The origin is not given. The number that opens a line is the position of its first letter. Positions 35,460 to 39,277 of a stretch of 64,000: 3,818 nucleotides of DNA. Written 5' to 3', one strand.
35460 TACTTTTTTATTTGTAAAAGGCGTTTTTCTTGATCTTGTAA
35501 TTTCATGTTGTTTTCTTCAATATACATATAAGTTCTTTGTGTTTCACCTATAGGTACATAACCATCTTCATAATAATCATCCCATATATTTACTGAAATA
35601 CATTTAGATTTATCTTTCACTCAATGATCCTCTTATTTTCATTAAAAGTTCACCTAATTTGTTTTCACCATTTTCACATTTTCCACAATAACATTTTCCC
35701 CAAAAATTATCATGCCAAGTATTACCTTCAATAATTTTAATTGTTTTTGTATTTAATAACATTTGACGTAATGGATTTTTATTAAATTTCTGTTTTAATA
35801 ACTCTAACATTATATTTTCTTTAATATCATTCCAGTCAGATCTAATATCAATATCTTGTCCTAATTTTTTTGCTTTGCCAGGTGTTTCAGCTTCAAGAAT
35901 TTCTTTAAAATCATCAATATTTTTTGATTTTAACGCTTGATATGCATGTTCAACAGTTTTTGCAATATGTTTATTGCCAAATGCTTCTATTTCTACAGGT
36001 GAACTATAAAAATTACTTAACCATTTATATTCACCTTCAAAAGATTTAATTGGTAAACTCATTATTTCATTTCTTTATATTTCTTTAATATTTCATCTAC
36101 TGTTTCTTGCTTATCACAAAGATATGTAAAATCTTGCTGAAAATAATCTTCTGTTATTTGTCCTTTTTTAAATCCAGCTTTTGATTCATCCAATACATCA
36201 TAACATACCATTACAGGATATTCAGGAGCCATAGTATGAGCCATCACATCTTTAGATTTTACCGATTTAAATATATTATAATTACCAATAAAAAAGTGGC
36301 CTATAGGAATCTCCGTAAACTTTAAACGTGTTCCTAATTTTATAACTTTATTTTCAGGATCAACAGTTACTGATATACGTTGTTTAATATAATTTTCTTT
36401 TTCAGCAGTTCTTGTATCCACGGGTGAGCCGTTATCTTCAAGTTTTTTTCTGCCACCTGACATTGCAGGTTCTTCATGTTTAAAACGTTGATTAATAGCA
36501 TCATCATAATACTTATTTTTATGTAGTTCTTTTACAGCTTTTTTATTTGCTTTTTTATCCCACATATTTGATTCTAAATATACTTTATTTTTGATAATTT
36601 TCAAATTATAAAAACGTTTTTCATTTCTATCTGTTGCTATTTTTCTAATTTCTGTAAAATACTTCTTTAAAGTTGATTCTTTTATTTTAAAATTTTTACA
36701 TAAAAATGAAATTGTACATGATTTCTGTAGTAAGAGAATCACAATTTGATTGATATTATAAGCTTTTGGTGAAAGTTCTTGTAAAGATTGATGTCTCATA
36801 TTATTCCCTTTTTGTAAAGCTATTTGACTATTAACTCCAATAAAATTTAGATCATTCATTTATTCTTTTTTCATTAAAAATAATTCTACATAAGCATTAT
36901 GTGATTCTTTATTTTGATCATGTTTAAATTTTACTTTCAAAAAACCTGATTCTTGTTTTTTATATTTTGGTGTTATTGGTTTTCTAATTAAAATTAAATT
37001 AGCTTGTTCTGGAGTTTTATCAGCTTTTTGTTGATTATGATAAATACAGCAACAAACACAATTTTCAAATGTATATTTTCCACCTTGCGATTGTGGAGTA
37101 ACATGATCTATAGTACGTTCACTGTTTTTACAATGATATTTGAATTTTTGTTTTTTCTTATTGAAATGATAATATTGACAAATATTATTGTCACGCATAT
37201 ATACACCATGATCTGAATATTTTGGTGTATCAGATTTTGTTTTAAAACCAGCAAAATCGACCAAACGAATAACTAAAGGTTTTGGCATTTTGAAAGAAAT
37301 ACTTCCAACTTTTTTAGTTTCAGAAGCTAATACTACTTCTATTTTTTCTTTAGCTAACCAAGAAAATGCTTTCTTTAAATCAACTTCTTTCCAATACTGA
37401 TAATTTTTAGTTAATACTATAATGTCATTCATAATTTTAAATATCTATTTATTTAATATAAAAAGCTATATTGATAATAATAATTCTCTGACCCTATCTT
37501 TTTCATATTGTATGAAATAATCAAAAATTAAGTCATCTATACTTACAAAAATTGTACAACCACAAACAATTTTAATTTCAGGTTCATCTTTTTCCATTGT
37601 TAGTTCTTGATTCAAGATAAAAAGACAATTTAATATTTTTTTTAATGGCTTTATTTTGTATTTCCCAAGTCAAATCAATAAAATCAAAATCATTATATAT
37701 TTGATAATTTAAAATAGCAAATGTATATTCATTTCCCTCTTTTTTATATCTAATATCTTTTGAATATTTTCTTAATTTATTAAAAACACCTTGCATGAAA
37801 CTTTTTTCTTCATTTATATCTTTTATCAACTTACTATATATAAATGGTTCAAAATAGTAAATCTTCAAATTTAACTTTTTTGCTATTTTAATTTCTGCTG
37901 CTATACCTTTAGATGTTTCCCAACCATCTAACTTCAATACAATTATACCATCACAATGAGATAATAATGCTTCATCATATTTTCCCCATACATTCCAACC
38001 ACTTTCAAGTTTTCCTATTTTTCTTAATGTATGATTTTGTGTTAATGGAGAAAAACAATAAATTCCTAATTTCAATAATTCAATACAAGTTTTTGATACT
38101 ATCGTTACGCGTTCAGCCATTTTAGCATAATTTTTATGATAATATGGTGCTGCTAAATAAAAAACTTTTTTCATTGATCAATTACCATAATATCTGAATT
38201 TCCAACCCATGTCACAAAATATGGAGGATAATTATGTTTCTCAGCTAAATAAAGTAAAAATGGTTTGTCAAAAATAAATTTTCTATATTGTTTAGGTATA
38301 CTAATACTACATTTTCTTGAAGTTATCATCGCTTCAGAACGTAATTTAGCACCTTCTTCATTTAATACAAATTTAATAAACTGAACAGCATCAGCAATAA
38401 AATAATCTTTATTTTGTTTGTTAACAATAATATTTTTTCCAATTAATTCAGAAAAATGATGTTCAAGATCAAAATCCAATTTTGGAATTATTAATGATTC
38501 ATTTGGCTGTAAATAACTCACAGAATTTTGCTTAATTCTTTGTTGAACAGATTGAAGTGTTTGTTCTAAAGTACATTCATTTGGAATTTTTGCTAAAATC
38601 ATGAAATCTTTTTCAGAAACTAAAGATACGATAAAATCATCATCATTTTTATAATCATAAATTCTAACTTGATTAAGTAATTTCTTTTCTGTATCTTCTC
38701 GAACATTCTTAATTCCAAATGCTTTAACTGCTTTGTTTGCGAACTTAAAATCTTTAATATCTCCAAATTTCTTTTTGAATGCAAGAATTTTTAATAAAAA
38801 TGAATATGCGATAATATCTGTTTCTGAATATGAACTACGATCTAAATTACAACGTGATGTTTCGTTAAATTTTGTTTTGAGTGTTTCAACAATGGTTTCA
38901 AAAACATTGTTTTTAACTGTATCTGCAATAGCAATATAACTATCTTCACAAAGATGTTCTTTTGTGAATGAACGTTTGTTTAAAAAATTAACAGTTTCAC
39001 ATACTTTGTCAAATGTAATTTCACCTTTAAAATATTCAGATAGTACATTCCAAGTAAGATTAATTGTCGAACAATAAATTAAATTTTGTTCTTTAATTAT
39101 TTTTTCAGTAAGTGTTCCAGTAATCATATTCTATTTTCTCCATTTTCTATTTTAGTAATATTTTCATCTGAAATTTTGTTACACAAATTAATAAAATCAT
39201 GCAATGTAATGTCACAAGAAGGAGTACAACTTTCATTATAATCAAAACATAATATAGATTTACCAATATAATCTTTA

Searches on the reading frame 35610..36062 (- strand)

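Call 22: search_protein_families(library=pfam, proteins=[window:35610-36062:-], max_evalue=0.01)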
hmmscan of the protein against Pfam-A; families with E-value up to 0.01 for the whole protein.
window:35610-36062:- (150 aa): 1 family
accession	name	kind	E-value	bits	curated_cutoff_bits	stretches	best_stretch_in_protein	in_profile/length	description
PF08719.17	NADAR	-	1.2e-25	91.2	35.1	1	10-147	8-162/163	NADAR domain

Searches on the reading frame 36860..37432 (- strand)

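Call 22: search_protein_families(library=pfam, proteins=[window:36860-37432:-], max_evalue=0.01)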
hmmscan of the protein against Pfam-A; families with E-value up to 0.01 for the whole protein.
window:36860-37432:- (190 aa): 3 families
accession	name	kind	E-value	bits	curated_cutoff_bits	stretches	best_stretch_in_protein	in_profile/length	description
PF14279.12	HNH_5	-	5.3e-07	29.9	27.5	1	101-144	4-51/56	HNH endonuclease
PF01844.29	HNH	-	3e-05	24.5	21.4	1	100-137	11-45/47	HNH endonuclease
PF13395.12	HNH_4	-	3.8e-05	24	22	1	104-141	16-53/54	HNH endonuclease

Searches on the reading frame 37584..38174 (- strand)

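Call 22: search_protein_families(library=pfam, proteins=[window:37584-38174:-], max_evalue=0.01)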
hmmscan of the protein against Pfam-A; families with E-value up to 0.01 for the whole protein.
window:37584-38174:- (196 aa): 4 families
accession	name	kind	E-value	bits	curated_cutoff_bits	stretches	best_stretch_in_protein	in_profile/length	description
PF09152.16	DUF1937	-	7.1e-13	49.6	23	1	5-105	3-111/116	Domain of unknown function (DUF1937)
PF14359.12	DUF4406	-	1.1e-06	29.4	22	1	60-107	46-91/91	Domain of unknown function (DUF4406)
PF05014.21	Nuc_deoxyrib_tr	-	3.4e-05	24.4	28.8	1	6-108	2-96/117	Nucleoside 2-deoxyribosyltransferase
PF24963.1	DUF7768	-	0.0022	18.7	26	1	67-108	60-98/98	Domain of unknown function (DUF7768)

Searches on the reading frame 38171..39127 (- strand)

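Call 19: search_protein_families(library=pfam, proteins=[window:38171-39127:-], max_evalue=0.001)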
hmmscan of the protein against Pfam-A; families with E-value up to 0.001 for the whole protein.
window:38171-39127:- (318 aa): 1 family
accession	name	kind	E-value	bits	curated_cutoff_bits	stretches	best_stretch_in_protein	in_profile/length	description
PF00079.25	Serpin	-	5e-05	23.1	27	1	126-305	169-364/370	Serpin (serine protease inhibitor)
